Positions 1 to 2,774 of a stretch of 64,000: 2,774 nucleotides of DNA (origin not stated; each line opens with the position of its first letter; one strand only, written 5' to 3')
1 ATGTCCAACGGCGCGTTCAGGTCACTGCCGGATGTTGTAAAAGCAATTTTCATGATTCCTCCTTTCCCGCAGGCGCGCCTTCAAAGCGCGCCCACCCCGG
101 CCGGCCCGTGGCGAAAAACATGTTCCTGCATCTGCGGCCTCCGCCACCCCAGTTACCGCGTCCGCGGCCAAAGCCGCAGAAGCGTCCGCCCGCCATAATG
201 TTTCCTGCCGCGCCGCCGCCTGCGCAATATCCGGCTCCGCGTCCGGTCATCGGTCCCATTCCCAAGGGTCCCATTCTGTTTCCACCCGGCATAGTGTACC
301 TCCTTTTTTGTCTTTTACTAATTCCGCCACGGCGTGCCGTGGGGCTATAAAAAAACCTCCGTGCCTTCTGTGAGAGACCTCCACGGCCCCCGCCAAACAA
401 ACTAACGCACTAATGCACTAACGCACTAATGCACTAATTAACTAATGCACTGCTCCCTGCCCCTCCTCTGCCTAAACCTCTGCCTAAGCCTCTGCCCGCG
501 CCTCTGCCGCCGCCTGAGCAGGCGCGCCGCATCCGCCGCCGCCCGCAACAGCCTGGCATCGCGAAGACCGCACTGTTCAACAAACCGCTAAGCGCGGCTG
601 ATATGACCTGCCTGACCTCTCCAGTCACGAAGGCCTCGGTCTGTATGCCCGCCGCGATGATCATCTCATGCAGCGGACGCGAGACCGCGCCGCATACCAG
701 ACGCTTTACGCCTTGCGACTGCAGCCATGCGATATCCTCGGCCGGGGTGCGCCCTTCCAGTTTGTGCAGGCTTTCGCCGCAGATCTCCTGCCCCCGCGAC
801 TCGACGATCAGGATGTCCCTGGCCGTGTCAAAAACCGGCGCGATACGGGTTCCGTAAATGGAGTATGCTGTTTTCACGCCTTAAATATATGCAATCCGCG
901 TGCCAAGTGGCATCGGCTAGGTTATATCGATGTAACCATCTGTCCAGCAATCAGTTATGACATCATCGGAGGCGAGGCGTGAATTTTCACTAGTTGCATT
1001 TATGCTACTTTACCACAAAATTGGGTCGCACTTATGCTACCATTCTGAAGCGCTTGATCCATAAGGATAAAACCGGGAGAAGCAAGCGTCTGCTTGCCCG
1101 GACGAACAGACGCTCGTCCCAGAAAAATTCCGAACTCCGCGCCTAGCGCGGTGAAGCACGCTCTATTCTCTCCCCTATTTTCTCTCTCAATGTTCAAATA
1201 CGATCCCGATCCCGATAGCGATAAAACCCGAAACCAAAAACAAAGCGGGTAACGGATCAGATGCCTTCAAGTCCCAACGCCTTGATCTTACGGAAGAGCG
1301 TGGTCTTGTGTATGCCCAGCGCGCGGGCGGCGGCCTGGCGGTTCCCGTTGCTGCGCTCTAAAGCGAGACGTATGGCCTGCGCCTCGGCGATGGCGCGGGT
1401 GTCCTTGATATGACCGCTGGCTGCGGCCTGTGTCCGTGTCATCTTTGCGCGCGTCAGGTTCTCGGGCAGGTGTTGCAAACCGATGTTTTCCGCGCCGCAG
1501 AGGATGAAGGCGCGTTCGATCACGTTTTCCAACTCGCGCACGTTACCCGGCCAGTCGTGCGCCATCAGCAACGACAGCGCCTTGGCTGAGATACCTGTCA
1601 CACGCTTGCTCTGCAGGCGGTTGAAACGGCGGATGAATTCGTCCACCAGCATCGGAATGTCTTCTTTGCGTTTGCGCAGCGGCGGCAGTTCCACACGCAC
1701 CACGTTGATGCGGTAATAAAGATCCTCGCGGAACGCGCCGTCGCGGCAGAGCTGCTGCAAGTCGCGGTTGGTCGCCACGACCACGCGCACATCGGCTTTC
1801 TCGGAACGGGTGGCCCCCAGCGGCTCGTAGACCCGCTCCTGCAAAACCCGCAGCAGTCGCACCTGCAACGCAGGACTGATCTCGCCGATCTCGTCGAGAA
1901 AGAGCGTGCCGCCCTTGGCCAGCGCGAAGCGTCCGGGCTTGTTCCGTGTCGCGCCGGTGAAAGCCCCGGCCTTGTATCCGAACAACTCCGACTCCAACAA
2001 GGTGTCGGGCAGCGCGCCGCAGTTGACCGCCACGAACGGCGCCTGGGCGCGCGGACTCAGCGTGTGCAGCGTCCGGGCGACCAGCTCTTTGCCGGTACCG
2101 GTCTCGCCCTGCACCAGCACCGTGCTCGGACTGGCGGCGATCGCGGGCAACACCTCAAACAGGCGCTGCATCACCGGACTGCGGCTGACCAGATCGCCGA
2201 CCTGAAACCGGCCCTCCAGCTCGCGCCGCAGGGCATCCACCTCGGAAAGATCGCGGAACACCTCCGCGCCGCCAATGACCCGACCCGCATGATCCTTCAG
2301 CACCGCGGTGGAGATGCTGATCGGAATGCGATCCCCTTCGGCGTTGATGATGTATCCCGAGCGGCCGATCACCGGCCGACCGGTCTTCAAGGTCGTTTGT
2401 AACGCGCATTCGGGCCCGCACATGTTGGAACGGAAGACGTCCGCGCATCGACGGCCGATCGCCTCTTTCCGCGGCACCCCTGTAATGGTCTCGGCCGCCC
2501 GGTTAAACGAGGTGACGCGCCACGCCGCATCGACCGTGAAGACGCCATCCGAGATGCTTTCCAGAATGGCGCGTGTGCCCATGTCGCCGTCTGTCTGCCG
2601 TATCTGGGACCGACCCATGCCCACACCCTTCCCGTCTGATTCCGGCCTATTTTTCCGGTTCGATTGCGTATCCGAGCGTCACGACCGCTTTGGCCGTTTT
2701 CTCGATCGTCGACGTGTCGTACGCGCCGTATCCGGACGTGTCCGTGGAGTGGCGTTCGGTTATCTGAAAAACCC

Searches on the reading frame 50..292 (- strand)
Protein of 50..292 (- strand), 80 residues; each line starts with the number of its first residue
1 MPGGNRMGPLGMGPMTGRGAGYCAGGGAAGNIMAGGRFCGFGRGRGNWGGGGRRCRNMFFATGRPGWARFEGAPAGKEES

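Call 81: search_protein_families(library=pfam, proteins=[window:50-292:-], max_evalue=0.01)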
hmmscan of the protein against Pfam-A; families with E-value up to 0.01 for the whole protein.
window:50-292:- (80 aa): 1 family
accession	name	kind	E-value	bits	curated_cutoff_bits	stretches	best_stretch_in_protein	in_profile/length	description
PF17253.7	DUF5320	-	5.4e-12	47.2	27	1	1-73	1-69/99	Family of unknown function (DUF5320)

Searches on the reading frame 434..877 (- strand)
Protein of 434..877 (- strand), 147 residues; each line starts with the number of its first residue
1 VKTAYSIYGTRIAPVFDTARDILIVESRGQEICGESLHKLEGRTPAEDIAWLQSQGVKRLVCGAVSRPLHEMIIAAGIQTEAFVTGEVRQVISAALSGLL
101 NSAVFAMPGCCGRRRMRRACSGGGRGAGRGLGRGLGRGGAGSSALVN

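Call 81: search_protein_families(library=pfam, proteins=[window:434-877:-], max_evalue=0.01)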
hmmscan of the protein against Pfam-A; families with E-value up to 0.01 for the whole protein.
window:434-877:- (147 aa): 1 family
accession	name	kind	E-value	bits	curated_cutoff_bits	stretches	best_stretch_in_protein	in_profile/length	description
PF02579.22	Nitro_FeMo-Co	-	1.6e-05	25.6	26.3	1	9-95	2-92/94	Dinitrogenase iron-molybdenum cofactor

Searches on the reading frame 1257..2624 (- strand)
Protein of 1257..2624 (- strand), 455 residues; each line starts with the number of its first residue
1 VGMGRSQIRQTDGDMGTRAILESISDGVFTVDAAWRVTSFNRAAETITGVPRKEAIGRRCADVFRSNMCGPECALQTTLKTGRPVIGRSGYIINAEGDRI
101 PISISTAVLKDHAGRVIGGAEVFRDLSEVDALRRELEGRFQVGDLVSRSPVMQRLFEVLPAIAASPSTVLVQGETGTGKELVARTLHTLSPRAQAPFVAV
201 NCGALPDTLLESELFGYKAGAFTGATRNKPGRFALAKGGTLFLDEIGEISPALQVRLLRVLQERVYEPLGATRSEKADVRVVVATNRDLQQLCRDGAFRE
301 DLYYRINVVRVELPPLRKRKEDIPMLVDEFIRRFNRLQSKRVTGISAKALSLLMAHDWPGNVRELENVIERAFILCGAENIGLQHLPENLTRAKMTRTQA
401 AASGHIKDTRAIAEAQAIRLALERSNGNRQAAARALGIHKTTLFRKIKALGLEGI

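Call 65: search_protein_families(library=pfam, proteins=[window:1257-2624:-], max_evalue=0.001)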
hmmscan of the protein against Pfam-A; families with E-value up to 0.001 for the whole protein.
window:1257-2624:- (455 aa): 13 families
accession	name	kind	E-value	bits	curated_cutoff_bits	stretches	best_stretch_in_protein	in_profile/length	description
PF00158.32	Sigma54_activat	-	8.8e-69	230.9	20.2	1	146-311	2-167/168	Sigma-54 interaction domain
PF25601.1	AAA_lid_14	-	3.6e-29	100.9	27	1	317-401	1-85/87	AAA+ ATPase lid domain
PF14532.12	Sigma54_activ_2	-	7.6e-25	88.2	25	1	147-316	2-138/138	Sigma-54 interaction domain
PF08448.16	PAS_4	-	5.2e-12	46.4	23.1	1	21-129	1-108/110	PAS fold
PF13426.13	PAS_9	-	1.3e-11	45.2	27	1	25-128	1-103/103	PAS domain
PF02954.25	HTH_8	-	1e-09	38.4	22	1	411-449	3-41/42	Bacterial regulatory protein, Fis family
PF00989.32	PAS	-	5.5e-09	36.5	22.6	1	18-67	4-53/113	PAS fold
PF07728.20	AAA_5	-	7.1e-09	36.2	22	1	169-287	2-123/139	AAA domain (dynein-related subfamily)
PF13188.13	PAS_8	-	3.1e-07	30.5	21.8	1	18-65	4-51/65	PAS domain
PF01078.27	Mg_chelatase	-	2.4e-06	27.5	20.3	0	223-254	92-123/207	Magnesium chelatase, subunit ChlI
PF00004.35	AAA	-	0.0001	23.2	21.2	1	169-290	1-112/131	ATPase family associated with various cellular activities (AAA)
PF13191.12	AAA_16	-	0.00021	22.3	32.6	1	145-221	2-85/167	AAA ATPase domain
PF13556.12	HTH_30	-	0.00094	19.4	27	0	424-448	10-34/59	PucR C-terminal helix-turn-helix domain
